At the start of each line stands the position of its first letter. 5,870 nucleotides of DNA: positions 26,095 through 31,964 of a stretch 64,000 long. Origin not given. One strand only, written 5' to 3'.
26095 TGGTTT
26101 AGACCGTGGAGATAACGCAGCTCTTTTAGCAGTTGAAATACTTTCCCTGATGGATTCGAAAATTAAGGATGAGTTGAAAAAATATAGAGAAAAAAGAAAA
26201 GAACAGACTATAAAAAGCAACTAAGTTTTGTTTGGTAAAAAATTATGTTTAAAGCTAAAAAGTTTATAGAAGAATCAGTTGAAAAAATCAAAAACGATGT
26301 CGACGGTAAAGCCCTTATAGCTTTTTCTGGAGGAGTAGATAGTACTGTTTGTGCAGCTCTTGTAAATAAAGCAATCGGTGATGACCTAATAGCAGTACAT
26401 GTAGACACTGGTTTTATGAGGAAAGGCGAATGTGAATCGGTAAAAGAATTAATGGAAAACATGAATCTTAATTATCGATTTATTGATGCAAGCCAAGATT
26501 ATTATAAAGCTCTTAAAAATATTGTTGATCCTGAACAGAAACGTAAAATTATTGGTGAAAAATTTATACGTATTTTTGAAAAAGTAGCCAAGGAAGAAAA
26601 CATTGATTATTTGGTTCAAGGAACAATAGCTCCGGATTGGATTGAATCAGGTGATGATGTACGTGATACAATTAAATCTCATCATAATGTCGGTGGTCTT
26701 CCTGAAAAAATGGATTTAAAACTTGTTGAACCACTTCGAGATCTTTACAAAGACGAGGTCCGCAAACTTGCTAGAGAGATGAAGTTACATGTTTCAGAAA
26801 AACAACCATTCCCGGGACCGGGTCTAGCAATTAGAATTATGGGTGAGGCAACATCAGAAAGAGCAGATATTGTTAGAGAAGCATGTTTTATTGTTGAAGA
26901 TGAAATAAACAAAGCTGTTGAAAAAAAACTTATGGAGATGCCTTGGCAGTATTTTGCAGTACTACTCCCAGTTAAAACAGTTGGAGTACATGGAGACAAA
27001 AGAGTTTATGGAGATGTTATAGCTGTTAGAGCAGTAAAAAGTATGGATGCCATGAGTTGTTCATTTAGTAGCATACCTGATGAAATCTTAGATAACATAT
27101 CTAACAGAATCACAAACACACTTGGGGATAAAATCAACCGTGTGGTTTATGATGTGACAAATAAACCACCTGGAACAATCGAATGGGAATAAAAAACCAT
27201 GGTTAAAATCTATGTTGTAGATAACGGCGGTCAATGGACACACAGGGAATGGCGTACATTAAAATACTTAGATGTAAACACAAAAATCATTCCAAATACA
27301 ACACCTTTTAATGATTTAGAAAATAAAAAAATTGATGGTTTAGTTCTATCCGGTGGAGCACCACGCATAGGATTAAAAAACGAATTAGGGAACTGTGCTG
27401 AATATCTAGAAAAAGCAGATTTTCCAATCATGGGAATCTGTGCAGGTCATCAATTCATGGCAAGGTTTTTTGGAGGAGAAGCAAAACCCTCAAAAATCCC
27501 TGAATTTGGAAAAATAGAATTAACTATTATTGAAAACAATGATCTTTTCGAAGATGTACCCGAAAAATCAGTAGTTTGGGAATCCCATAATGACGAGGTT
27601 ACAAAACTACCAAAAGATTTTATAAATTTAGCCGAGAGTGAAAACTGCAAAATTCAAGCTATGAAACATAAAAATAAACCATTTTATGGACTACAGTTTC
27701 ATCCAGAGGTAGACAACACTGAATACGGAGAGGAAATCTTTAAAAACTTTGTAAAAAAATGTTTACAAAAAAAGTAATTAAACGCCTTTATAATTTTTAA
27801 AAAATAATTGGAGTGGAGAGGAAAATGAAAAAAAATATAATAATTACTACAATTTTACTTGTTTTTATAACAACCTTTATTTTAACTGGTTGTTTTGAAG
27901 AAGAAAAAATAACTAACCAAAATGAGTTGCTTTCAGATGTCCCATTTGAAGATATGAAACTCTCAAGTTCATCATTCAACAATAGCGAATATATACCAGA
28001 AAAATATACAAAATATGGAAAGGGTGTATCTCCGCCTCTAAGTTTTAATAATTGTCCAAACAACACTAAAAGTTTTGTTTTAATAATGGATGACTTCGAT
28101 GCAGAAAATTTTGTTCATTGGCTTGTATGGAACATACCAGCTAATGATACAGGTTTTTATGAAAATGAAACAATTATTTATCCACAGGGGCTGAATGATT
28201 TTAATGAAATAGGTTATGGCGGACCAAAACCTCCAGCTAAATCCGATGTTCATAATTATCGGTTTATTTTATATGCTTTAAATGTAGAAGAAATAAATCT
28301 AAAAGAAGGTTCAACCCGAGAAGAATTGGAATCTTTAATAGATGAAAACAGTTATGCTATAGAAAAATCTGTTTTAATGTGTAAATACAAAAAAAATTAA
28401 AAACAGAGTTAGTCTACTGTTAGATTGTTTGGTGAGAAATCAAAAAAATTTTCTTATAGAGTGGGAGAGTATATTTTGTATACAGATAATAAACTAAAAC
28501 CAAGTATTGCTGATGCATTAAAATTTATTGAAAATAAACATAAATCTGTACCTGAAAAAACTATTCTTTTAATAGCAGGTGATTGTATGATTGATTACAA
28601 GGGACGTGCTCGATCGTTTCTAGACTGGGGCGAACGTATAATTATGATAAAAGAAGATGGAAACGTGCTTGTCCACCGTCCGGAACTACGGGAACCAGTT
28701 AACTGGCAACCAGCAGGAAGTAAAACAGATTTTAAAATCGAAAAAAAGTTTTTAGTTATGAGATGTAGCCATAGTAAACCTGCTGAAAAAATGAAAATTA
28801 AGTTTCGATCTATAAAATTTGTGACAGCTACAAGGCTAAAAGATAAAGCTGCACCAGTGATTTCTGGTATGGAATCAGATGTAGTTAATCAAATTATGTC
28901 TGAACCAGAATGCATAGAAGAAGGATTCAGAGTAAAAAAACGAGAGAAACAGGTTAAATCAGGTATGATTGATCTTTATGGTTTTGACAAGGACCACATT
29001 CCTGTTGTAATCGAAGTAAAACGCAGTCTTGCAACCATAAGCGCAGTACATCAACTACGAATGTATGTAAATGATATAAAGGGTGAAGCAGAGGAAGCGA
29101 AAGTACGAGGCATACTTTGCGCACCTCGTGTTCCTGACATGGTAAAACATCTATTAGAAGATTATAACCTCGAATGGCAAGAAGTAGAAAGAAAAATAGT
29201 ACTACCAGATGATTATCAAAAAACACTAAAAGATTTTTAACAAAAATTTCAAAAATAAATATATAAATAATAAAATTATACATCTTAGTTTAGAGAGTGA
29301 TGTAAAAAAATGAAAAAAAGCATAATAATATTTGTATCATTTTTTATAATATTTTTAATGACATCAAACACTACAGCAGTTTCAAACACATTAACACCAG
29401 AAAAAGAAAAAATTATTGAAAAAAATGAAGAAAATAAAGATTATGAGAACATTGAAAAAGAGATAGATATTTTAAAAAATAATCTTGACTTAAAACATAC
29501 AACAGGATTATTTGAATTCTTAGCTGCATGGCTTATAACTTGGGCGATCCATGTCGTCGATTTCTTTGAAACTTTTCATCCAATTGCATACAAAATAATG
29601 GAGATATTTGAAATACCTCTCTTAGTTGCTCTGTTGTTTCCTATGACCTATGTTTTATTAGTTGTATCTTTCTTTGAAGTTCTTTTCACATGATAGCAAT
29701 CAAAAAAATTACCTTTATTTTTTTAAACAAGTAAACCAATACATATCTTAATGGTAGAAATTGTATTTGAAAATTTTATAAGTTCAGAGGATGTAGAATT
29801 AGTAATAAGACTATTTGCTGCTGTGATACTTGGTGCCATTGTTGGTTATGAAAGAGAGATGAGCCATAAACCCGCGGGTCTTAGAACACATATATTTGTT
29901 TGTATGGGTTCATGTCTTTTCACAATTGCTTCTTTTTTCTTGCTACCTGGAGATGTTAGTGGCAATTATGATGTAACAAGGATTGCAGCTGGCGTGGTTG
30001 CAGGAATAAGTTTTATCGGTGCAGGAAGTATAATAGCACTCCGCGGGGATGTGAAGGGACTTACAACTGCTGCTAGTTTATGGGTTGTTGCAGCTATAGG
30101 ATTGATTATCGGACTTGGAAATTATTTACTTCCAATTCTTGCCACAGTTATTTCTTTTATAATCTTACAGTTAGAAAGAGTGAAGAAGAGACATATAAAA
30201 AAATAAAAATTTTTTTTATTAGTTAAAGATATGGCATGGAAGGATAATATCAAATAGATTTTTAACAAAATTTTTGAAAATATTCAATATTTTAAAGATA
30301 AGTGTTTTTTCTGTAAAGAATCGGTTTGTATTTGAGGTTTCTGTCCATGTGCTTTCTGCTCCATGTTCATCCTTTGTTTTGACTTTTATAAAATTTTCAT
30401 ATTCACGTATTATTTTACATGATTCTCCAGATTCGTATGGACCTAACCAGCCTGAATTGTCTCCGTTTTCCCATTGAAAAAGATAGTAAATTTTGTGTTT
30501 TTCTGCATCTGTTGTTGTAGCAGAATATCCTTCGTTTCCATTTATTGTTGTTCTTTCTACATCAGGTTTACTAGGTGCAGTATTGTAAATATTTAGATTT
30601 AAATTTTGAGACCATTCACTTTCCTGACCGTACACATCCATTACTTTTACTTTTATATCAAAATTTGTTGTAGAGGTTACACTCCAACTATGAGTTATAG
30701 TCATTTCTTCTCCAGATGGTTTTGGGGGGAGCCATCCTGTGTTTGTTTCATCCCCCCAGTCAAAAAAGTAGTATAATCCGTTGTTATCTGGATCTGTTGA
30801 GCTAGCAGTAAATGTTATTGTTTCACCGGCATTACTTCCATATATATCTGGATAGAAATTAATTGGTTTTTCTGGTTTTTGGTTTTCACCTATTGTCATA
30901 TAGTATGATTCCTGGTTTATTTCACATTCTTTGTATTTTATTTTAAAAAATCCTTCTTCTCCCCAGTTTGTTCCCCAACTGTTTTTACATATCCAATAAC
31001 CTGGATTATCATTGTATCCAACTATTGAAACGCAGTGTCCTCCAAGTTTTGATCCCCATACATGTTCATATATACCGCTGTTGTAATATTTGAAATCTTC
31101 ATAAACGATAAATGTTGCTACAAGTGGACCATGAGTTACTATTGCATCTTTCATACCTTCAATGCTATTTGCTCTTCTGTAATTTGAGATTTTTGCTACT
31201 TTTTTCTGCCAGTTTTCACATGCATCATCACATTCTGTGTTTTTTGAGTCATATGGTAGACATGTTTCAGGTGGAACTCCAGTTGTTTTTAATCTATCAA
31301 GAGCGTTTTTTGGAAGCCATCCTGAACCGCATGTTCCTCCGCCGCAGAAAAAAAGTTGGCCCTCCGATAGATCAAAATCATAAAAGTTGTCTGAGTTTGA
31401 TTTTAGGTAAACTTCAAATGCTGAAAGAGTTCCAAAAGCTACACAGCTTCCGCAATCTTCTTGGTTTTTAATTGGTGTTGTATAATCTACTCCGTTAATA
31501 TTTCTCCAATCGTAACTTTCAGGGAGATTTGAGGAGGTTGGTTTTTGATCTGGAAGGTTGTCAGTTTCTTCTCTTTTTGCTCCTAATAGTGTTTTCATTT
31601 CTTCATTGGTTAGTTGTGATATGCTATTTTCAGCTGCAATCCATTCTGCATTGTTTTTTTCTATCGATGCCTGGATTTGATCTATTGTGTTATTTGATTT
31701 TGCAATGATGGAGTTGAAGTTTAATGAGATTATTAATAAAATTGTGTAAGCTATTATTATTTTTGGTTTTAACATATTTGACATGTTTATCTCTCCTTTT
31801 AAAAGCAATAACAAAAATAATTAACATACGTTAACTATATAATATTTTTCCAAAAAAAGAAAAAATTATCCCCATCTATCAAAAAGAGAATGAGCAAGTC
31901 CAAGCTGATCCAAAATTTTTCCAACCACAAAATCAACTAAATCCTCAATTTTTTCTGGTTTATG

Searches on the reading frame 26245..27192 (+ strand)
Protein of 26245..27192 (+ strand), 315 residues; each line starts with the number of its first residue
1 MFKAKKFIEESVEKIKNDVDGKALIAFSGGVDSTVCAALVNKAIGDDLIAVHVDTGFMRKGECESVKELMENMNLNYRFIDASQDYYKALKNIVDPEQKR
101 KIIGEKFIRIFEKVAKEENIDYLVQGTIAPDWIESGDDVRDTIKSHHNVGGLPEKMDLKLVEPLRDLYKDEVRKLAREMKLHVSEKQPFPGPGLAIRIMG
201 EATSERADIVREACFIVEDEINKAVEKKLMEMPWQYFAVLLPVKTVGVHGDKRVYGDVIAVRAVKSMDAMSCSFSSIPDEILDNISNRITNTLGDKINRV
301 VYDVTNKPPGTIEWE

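Call 26: find_homologous_proteins(query=window:26245-27192:+, max_evalue=1e-60)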
Query window:26245-27192:+ (315 aa): 7986 proteins with E <= 1e-60 among 8000 candidates; the best 120 are listed.
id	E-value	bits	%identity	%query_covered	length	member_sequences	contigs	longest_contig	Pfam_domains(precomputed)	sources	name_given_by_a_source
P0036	1.0e-198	677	96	100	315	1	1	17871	PF00958.28,PF24167.2,PF03054.23,PF06508.20,PF02568.21,PF01171.27,PF00764.26,PF02540.24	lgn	-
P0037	1.1e-196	670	95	100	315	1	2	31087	PF00958.28,PF24167.2,PF01507.26,PF03054.23,PF06508.20,PF02568.21,PF01171.27,PF00764.26,PF02540.24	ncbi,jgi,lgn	jgi:GMP synthase (glutamine-hydrolysing)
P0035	9.7e-191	651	91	100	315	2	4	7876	PF00958.28,PF24167.2,PF03054.23,PF06508.20,PF02568.21,PF01171.27,PF00764.26,PF02540.24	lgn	-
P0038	1.4e-166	571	80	100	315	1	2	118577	PF00958.28,PF01507.26,PF06508.20,PF02568.21,PF01171.27,PF00764.26,PF02540.24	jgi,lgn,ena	-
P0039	3.4e-165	567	78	100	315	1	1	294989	PF00958.28,PF06508.20,PF02568.21,PF01171.27,PF00764.26,PF02540.24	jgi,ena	-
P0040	1.6e-164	564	77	100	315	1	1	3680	PF00958.28,PF03054.23,PF06508.20,PF02568.21,PF01171.27,PF00764.26,PF02540.24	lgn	-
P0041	2.2e-164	564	79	100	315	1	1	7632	PF00958.28,PF01507.26,PF03054.23,PF06508.20,PF01171.27,PF00764.26,PF02540.24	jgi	jgi:GMP synthase (glutamine-hydrolysing)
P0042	2.6e-164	564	77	100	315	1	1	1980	PF00958.28,PF03054.23,PF06508.20,PF02568.21,PF01171.27,PF00764.26,PF02540.24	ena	-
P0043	2.9e-164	564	78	100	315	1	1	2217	PF00958.28,PF01507.26,PF03054.23,PF06508.20,PF01171.27,PF00764.26,PF02540.24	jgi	-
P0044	4.0e-164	563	78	100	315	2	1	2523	PF00958.28,PF01507.26,PF03054.23,PF06508.20,PF02568.21,PF01171.27,PF00764.26,PF02540.24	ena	-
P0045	4.7e-164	563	79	100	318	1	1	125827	PF00958.28,PF03054.23,PF06508.20,PF01171.27,PF00764.26,PF02540.24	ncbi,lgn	-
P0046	8.9e-164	562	79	100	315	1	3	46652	PF00958.28,PF01507.26,PF03054.23,PF06508.20,PF02568.21,PF01171.27,PF00764.26,PF02540.24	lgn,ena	-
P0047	9.9e-164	562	77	100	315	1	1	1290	PF00958.28,PF03054.23,PF06508.20,PF02568.21,PF01171.27,PF00764.26,PF02540.24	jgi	-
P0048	1.0e-163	562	77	100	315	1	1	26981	PF00958.28,PF01507.26,PF03054.23,PF06508.20,PF02568.21,PF01171.27,PF00764.26,PF02540.24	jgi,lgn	-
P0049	1.1e-163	562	78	100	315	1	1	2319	PF00958.28,PF01507.26,PF03054.23,PF06508.20,PF02568.21,PF01171.27,PF00764.26,PF02540.24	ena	-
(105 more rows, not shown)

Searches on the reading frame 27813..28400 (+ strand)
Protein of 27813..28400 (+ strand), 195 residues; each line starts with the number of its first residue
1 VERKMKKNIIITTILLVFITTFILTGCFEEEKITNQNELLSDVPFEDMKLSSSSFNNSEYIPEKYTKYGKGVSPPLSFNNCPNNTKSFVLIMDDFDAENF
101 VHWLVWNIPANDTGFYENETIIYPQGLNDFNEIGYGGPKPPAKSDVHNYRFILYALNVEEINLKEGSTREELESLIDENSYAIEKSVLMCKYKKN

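Call 19: search_protein_families(library=ncbifam, proteins=[window:27813-28400:+], max_evalue=0.1)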
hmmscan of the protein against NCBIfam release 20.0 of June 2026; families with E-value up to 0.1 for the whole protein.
window:27813-28400:+ (195 aa): 4 families
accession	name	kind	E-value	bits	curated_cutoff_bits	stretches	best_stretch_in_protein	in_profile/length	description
TIGR00481.1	TIGR00481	subfamily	7.2e-26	90.7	57.75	1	66-186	9-138/142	YbhB/YbcL family Raf kinase inhibitor-like protein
NF007609.0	PRK10257.1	equivalog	4.3e-16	59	226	1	48-168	1-135/158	kinase inhibitor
NF007330.0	PRK09818.1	equivalog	4.2e-13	49.7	277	1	68-179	47-169/183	kinase inhibitor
NF033894.1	Eex_IncN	subfamily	0.026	14.4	33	1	8-32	2-23/65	EexN family lipoprotein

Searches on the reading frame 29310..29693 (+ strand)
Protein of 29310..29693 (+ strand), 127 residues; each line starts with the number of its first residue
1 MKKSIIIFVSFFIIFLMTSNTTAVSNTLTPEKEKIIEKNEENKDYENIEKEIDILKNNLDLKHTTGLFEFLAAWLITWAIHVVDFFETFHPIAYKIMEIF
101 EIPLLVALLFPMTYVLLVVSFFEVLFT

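Call 19: search_protein_families(library=ncbifam, proteins=[window:29310-29693:+], max_evalue=0.1)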
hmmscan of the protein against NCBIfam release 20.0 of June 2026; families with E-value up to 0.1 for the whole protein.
window:29310-29693:+ (127 aa): 2 families
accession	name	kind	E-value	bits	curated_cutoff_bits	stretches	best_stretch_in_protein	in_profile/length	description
TIGR04313.1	aro_clust_Mycop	subfamily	0.037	13.7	40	1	2-57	5-61/296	aromatic motif membrane protein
NF040679.1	halocin_of_epi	equivalog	0.039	13.5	200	1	2-60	1-59/243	halocin C8 precursor-like protein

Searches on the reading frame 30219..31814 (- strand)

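Call 16: search_protein_families(library=pfam, proteins=[window:30219-31814:-], max_evalue=0.01)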
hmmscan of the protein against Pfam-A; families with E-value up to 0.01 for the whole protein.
window:30219-31814:- (531 aa): 4 families
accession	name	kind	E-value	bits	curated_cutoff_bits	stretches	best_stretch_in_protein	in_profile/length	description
PF00112.29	Peptidase_C1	-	6.7e-47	160.8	20.7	1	97-306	1-219/220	Papain family cysteine protease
PF18911.6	PKD_4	-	0.0027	18.2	27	1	328-404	15-80/85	PKD domain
PF03051.21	Peptidase_C1_2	-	0.004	16.5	22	0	268-293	373-398/438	Peptidase C1-like family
PF08127.18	Propeptide_C1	-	0.0091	16.4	32.7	0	51-82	9-39/40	Peptidase family C1 propeptide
